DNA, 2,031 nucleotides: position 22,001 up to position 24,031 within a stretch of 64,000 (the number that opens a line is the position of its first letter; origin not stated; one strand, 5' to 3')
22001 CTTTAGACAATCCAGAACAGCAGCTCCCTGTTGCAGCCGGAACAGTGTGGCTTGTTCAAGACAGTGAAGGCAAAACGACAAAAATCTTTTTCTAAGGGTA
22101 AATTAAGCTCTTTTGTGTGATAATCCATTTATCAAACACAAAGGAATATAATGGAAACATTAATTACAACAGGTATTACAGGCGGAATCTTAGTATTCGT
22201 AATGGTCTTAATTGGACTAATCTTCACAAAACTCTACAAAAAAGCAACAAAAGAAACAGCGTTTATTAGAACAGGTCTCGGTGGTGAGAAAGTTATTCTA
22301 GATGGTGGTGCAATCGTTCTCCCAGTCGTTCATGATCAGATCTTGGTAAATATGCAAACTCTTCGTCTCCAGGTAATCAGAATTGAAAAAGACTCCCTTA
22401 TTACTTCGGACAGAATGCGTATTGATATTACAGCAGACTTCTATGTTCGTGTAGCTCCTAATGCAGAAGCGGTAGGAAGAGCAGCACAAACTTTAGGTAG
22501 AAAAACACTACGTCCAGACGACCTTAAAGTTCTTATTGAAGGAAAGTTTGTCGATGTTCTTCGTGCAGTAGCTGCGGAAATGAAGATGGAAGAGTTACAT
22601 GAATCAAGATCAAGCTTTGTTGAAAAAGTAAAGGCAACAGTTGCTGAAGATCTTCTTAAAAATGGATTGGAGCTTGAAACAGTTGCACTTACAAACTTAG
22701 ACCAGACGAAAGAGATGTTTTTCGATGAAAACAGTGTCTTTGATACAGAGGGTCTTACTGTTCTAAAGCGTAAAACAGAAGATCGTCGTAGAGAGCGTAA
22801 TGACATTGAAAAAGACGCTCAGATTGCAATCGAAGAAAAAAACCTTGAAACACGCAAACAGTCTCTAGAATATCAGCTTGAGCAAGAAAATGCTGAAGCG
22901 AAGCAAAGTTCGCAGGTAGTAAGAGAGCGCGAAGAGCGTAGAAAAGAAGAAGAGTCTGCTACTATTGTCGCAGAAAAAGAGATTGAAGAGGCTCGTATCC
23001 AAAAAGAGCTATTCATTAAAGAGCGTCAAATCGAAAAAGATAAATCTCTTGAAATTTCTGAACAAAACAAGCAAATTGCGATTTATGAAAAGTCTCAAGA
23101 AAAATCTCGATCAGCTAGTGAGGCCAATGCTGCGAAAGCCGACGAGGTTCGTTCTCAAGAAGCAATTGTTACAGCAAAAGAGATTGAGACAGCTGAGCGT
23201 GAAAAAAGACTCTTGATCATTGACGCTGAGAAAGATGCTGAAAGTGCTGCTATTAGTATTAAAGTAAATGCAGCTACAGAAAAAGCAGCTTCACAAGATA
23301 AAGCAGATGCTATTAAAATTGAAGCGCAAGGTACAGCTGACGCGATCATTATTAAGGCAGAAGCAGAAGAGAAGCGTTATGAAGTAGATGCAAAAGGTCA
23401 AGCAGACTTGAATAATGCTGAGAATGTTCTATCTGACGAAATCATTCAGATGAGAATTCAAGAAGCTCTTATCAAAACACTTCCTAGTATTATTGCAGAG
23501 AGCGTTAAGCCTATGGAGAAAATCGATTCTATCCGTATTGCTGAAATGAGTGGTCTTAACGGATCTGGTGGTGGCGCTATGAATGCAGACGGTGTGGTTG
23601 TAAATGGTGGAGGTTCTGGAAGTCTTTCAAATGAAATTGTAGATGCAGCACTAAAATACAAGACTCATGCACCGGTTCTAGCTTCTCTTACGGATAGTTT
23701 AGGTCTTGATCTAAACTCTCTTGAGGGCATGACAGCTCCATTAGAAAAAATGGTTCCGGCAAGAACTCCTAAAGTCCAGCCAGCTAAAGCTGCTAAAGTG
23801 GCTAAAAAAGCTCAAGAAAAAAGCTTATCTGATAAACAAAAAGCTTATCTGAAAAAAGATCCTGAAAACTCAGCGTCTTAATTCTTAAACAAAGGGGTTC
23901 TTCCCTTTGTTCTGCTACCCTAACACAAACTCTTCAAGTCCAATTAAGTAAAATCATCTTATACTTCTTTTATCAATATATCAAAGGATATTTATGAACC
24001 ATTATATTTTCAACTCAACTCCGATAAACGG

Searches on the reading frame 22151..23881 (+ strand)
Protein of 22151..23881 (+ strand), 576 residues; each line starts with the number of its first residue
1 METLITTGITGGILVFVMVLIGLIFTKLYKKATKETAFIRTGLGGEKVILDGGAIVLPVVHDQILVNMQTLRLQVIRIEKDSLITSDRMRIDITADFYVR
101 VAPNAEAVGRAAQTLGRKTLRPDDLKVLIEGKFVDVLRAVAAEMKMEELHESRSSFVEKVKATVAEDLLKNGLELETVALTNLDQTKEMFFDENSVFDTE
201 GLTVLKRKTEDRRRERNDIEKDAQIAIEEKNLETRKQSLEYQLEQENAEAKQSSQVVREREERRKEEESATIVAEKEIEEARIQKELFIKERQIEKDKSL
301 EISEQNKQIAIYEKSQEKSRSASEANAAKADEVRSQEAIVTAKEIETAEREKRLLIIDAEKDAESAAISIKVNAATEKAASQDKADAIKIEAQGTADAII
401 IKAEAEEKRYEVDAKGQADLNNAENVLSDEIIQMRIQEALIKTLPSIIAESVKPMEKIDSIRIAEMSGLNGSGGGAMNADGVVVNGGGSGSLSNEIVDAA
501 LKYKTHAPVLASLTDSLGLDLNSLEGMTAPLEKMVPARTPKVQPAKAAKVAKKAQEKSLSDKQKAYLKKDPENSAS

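Call 15: search_protein_families(library=pfam, proteins=[window:22151-23881:+], max_evalue=0.001)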
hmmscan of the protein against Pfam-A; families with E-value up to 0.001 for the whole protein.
window:22151-23881:+ (576 aa): 2 families
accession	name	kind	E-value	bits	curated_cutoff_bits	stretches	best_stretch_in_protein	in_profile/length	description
PF15975.10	Flot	-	2.7e-36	124.8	27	1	391-519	1-124/124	Flotillin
PF01145.31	Band_7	-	2.6e-17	63.9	23.6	1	39-189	10-151/176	SPFH domain / Band 7 family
